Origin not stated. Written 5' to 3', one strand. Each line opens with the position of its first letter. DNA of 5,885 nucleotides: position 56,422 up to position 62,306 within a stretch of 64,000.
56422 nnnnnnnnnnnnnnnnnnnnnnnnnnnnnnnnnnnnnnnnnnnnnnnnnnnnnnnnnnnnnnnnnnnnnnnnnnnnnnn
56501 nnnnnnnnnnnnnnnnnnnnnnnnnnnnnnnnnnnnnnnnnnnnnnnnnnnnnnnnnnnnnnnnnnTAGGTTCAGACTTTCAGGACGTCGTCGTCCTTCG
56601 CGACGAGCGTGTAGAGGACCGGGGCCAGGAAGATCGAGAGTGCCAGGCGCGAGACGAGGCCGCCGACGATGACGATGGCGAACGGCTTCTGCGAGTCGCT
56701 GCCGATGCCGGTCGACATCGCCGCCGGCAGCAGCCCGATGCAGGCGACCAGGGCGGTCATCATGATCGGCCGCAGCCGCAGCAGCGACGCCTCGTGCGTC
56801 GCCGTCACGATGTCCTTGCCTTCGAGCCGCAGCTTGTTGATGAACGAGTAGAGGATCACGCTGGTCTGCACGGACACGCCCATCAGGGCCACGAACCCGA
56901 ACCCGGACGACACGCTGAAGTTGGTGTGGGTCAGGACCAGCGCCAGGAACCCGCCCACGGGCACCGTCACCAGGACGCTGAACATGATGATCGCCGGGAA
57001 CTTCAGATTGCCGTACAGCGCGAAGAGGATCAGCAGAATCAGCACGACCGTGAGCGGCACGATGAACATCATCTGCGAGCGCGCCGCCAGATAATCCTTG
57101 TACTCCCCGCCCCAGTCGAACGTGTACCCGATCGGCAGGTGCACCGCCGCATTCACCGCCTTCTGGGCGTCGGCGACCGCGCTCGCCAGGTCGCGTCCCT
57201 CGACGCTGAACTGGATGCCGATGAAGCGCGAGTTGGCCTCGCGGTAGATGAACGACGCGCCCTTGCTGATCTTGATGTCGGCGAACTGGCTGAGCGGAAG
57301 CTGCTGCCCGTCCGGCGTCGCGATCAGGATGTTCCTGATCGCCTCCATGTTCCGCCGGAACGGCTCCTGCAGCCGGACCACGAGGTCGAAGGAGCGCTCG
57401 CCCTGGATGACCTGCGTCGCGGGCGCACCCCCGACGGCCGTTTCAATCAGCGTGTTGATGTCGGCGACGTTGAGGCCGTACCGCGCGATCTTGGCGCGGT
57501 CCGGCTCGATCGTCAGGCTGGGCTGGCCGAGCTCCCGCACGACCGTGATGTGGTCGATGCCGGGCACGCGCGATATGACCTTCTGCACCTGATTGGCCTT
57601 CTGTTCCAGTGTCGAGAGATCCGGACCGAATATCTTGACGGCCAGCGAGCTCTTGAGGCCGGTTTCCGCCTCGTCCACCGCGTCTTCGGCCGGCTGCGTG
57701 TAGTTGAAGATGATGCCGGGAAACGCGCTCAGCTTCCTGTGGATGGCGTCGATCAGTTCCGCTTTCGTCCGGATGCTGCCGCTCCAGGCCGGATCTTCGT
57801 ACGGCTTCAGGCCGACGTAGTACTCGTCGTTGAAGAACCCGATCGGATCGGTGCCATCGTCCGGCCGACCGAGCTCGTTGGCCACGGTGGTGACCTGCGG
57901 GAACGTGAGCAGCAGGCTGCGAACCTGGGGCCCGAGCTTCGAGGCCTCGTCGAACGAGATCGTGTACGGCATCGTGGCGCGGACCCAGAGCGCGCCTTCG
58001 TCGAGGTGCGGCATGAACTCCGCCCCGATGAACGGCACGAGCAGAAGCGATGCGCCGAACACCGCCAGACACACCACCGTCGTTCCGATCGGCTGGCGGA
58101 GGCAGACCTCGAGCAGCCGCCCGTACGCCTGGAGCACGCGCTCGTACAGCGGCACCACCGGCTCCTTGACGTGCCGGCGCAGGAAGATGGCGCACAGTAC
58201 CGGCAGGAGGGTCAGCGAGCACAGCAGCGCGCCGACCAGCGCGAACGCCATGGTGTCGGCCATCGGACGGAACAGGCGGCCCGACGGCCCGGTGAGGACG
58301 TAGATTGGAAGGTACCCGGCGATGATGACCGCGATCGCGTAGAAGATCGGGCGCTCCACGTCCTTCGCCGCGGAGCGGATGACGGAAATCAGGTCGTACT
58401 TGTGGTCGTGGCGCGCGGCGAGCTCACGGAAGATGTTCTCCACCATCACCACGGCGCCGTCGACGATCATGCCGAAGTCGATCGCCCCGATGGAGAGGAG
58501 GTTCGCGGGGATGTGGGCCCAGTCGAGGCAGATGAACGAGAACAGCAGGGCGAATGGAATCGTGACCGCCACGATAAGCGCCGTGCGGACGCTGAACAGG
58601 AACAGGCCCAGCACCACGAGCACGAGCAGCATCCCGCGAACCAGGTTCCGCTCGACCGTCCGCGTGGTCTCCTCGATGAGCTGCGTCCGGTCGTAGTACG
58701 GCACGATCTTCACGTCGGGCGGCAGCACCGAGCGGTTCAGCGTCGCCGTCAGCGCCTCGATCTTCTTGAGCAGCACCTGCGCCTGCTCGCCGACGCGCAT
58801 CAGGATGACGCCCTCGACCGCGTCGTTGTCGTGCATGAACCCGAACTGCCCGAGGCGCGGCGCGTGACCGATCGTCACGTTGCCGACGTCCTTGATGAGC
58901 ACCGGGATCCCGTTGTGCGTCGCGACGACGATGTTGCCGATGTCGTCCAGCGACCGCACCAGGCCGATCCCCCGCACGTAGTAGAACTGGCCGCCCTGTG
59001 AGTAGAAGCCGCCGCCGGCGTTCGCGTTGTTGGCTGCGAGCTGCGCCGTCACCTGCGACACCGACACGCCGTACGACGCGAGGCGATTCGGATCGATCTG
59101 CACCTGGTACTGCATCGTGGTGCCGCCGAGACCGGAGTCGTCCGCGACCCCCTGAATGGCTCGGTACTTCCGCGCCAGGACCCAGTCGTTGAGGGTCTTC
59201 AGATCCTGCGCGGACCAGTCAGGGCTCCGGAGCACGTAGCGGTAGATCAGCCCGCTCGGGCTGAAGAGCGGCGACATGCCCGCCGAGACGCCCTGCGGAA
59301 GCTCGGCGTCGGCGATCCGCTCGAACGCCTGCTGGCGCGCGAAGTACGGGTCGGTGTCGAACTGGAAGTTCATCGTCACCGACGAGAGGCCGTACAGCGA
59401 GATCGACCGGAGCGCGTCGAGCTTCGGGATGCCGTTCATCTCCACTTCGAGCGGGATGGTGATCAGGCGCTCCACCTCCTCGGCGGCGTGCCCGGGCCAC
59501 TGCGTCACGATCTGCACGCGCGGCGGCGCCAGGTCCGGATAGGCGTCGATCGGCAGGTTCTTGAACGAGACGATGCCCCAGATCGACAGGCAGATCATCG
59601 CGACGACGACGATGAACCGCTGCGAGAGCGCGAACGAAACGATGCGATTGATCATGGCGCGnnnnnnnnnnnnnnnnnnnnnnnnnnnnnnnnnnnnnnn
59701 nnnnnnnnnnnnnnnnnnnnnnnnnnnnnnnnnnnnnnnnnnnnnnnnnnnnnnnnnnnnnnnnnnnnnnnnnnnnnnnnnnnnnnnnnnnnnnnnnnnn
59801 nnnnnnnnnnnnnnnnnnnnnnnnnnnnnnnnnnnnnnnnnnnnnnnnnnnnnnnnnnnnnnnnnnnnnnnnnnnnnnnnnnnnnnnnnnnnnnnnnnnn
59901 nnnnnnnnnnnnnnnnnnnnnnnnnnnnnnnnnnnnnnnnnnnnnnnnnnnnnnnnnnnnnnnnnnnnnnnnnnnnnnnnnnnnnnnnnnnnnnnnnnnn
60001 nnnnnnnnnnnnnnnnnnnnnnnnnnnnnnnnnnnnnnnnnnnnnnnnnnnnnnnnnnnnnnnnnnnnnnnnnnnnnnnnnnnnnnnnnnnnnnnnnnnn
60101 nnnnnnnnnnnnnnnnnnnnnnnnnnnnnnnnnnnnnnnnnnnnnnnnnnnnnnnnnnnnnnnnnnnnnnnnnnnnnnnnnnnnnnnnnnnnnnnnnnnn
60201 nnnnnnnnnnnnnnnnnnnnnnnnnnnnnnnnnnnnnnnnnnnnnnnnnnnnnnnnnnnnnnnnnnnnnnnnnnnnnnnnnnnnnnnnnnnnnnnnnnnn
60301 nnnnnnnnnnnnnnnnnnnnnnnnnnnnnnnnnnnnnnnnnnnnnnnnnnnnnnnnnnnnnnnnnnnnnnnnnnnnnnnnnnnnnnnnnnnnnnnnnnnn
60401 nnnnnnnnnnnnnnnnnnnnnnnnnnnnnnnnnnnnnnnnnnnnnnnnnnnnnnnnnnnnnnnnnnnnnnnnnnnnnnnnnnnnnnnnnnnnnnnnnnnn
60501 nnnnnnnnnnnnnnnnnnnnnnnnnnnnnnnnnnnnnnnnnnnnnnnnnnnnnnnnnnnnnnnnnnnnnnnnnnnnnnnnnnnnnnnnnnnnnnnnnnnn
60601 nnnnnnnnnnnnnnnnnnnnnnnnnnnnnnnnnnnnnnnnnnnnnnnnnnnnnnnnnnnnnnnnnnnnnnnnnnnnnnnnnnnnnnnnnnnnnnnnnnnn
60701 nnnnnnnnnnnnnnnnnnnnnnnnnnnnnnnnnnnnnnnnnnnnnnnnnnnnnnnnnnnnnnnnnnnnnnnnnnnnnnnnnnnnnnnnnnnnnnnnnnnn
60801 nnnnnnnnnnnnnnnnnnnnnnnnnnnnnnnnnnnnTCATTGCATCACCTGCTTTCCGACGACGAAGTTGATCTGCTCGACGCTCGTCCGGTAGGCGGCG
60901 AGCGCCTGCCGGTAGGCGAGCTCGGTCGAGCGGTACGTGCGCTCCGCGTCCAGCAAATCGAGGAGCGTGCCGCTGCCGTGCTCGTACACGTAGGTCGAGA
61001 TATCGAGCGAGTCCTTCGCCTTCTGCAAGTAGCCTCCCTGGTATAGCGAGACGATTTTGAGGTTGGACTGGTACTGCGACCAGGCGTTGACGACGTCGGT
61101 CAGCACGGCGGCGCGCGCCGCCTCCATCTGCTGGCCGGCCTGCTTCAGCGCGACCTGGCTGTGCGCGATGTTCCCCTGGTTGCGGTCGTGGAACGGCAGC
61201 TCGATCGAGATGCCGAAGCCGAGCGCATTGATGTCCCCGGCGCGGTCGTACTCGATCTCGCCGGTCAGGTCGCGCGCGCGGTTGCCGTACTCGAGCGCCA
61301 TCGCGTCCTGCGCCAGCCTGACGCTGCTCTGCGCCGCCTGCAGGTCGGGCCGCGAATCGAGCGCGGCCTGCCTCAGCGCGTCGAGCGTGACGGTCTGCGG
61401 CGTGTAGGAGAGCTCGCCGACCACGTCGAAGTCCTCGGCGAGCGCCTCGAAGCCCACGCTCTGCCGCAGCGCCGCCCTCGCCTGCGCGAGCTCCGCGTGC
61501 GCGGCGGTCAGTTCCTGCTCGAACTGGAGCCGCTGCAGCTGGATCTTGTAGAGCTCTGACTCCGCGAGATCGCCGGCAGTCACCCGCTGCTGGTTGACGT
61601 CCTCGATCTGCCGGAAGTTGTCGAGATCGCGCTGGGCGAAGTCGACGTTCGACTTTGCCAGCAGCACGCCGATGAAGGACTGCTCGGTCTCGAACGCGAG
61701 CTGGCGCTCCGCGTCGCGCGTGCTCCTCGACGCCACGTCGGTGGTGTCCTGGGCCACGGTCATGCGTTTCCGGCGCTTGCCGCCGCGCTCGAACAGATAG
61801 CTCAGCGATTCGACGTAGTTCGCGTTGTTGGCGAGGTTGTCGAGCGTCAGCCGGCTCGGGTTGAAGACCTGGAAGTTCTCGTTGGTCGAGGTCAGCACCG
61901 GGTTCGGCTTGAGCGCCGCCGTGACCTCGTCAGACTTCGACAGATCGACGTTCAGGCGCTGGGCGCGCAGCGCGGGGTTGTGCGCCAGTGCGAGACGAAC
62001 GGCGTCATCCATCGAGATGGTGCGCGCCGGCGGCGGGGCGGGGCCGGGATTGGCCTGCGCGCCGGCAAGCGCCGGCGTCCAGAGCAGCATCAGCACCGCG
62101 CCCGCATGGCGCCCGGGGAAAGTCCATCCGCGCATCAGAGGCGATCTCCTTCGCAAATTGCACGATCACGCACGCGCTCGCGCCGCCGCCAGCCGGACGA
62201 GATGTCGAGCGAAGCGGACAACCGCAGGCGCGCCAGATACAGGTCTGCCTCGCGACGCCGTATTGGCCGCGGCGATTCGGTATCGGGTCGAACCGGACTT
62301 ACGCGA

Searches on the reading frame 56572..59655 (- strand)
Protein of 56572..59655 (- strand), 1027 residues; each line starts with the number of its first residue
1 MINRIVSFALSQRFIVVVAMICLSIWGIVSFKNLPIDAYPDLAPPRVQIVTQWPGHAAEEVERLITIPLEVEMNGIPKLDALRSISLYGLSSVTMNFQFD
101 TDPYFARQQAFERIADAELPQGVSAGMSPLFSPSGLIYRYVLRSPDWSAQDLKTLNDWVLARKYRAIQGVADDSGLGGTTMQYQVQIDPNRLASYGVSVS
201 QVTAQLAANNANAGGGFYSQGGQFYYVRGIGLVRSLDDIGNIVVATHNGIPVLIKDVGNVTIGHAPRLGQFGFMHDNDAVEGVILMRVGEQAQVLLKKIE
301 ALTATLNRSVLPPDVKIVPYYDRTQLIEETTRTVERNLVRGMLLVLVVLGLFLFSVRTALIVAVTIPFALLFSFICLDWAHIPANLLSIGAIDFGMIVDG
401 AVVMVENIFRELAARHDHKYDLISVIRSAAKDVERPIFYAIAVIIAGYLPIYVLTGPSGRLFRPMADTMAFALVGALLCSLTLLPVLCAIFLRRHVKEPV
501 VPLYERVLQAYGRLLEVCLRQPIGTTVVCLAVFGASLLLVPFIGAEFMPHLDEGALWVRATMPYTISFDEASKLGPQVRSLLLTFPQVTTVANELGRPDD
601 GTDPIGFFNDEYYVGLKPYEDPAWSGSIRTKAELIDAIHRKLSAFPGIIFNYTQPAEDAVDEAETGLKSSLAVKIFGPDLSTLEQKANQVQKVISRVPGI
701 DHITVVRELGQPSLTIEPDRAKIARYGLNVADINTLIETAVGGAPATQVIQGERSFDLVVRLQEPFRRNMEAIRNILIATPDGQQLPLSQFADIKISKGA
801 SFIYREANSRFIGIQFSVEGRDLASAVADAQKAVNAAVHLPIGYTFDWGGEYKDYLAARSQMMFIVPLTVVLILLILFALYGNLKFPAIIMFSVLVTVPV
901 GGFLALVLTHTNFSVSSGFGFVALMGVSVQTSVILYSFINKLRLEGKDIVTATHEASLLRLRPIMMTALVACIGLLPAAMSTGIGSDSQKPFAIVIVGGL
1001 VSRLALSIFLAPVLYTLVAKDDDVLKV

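Call 31: search_protein_families(library=pfam, proteins=[window:56572-59655:-], max_evalue=0.001)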
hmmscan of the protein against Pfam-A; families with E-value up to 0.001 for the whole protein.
window:56572-59655:- (1027 aa): 1 family
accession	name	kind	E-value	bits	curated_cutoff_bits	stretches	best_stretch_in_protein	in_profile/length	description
PF00873.25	ACR_tran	-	2.3e-256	853.7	28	1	5-1018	1-1020/1021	AcrB/AcrD/AcrF family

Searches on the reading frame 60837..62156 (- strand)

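Call 31: search_protein_families(library=pfam, proteins=[window:60837-62156:-], max_evalue=0.001)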
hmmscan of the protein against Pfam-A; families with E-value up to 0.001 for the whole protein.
window:60837-62156:- (439 aa): 1 family
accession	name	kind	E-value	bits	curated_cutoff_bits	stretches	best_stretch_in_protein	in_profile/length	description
PF02321.23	OEP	-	3.2e-43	148.2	22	2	258-434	1-187/187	Outer membrane efflux protein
